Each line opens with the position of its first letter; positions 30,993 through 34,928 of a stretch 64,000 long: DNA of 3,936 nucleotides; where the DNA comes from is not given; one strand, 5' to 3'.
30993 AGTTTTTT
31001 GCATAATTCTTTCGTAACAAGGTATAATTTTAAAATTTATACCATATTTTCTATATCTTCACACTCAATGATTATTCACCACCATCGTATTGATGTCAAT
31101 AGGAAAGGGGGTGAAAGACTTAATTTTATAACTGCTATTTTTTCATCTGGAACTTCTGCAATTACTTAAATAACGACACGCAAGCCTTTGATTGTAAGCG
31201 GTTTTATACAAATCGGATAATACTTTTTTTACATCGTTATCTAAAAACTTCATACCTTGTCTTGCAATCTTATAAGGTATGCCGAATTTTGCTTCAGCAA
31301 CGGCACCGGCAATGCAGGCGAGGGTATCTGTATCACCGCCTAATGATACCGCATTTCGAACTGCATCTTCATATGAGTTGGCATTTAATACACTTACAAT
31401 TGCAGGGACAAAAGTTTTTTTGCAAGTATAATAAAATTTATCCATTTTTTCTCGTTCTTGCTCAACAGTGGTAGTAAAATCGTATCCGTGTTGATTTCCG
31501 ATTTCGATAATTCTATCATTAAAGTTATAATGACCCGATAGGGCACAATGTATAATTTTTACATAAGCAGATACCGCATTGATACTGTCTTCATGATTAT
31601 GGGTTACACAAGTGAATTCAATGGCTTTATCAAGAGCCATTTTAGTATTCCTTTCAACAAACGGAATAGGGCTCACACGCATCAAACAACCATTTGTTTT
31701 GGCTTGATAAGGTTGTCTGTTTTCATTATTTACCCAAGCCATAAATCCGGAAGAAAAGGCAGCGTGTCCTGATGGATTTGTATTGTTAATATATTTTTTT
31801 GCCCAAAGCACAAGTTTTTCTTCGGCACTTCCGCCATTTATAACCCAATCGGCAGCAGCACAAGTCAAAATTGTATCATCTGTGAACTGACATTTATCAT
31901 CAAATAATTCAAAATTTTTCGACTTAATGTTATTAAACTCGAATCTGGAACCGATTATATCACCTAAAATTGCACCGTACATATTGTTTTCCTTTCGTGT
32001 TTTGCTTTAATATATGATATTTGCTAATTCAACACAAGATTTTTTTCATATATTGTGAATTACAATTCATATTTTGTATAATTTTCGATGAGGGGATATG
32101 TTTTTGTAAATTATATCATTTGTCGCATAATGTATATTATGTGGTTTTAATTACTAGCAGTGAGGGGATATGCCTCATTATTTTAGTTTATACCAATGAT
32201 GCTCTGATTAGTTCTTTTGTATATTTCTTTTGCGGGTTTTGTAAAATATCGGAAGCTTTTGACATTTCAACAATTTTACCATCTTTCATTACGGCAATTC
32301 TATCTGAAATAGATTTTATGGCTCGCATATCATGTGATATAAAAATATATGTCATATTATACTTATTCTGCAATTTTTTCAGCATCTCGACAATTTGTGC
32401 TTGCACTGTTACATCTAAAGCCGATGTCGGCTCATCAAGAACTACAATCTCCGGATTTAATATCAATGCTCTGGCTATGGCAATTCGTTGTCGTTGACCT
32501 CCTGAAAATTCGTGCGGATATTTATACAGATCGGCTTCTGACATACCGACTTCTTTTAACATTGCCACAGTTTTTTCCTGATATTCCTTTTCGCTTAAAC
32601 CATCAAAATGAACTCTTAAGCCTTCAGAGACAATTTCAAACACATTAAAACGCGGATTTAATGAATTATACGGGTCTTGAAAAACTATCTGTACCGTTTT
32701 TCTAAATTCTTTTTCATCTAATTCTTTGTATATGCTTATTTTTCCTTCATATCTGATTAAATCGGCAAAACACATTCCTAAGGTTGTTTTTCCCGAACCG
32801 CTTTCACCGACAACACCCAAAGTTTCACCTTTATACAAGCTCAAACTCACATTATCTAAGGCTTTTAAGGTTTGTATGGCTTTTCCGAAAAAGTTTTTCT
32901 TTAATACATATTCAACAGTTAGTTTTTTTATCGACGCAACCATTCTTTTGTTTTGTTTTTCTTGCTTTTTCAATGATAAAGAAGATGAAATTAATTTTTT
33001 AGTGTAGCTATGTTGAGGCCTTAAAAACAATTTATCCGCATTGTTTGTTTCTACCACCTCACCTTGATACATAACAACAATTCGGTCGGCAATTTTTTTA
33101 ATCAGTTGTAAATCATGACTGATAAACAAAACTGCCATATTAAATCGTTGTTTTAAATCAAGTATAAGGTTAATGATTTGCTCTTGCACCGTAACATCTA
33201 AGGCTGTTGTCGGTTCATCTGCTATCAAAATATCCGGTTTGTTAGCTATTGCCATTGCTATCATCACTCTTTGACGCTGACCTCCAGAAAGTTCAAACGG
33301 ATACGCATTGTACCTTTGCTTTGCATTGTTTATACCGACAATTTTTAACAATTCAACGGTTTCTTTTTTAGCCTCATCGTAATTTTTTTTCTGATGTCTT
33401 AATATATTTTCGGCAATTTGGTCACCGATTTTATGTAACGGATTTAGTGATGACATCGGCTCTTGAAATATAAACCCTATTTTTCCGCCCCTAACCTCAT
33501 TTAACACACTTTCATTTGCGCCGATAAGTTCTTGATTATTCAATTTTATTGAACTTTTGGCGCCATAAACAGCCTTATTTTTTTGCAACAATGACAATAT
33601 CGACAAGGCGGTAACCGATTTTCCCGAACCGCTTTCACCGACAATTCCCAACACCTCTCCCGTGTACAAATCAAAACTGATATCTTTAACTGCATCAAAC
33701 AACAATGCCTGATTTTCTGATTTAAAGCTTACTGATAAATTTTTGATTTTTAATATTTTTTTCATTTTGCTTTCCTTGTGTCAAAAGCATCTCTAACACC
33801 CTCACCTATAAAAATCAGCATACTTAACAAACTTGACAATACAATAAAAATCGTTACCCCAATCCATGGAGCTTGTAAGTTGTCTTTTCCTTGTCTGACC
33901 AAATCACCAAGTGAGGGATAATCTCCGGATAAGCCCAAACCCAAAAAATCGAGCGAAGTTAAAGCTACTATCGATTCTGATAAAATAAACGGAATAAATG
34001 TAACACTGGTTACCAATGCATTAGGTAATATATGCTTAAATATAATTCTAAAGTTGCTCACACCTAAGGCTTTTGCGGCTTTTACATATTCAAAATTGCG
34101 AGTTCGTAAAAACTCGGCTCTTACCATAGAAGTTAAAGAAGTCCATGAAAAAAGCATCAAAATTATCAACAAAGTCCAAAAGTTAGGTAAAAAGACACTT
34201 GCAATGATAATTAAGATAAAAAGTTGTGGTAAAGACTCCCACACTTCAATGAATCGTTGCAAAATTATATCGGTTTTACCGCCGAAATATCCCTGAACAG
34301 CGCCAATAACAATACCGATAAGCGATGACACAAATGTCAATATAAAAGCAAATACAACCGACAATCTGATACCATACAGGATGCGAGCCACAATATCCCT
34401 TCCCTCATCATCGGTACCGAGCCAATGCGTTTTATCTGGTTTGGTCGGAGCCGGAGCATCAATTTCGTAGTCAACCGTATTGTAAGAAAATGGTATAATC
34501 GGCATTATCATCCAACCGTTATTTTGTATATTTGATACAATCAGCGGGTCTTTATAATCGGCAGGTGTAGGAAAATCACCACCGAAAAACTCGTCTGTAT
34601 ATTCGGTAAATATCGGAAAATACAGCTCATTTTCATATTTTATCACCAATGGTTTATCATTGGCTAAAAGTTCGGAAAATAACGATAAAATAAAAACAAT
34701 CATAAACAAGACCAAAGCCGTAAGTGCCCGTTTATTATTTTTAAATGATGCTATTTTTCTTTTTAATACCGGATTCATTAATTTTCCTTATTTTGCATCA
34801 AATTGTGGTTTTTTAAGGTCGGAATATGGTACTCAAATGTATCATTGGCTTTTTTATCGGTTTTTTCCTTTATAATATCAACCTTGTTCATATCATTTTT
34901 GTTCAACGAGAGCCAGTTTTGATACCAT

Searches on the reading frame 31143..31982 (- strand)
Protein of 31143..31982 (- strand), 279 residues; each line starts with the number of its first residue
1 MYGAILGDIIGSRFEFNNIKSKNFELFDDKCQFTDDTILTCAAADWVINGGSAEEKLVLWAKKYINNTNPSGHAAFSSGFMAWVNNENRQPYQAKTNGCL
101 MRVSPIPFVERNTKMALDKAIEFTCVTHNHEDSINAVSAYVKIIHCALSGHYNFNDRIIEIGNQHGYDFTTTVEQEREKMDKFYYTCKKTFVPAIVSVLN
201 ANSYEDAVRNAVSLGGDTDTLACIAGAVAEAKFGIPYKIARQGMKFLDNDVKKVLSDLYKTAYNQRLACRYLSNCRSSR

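Call 93: search_protein_families(library=pfam, proteins=[window:31143-31982:-], max_evalue=0.0001)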
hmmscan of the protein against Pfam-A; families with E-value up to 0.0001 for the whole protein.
window:31143-31982:- (279 aa): 1 family
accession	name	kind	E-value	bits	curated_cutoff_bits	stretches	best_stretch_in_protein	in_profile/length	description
PF03747.19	ADP_ribosyl_GH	-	1.6e-29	103.9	26.2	1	1-234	3-280/287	ADP-ribosylglycohydrolase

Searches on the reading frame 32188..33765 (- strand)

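Call 93: search_protein_families(library=pfam, proteins=[window:32188-33765:-], max_evalue=0.0001)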
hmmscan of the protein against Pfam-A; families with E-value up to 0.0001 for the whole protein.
window:32188-33765:- (525 aa): 9 families
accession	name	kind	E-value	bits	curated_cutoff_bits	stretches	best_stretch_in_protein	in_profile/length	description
PF00005.33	ABC_tran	-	1.6e-60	204.1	25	2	303-448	1-137/137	ABC transporter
PF13304.12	AAA_21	-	3e-15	57.5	27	1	417-479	235-299/304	AAA domain, putative AbiEii toxin, Type IV TA system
PF02463.25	SMC_N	-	1.2e-12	48.2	40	2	37-234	25-213/220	RecF/RecN/SMC N terminal domain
PF08352.17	oligo_HPY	-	5.9e-10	39.8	27.1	0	238-271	1-37/65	Oligopeptide/dipeptide transporter, C-terminal region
PF13191.12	AAA_16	-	1.7e-05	25.8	32.6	0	314-342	25-53/167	AAA ATPase domain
PF01656.29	CbiA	-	3.1e-05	24.4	25.4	0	43-218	6-54/125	CobQ/CobB/MinD/ParA nucleotide binding domain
PF13401.12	AAA_22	-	3.4e-05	24.6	27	0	38-77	7-33/130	AAA domain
PF07728.20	AAA_5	-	8.7e-05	23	22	0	41-67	4-30/139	AAA domain (dynein-related subfamily)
PF00485.24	PRK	-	9.7e-05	22.7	22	0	316-350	2-36/196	Phosphoribulokinase / Uridine kinase family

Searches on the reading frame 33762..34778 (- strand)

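Call 93: search_protein_families(library=pfam, proteins=[window:33762-34778:-], max_evalue=0.0001)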
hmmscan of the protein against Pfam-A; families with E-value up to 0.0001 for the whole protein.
window:33762-34778:- (338 aa): 1 family
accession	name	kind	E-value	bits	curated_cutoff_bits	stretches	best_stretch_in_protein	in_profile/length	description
PF00528.27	BPD_transp_1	-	1.3e-28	100.4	26.4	1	155-336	1-182/184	Binding-protein-dependent transport system inner membrane component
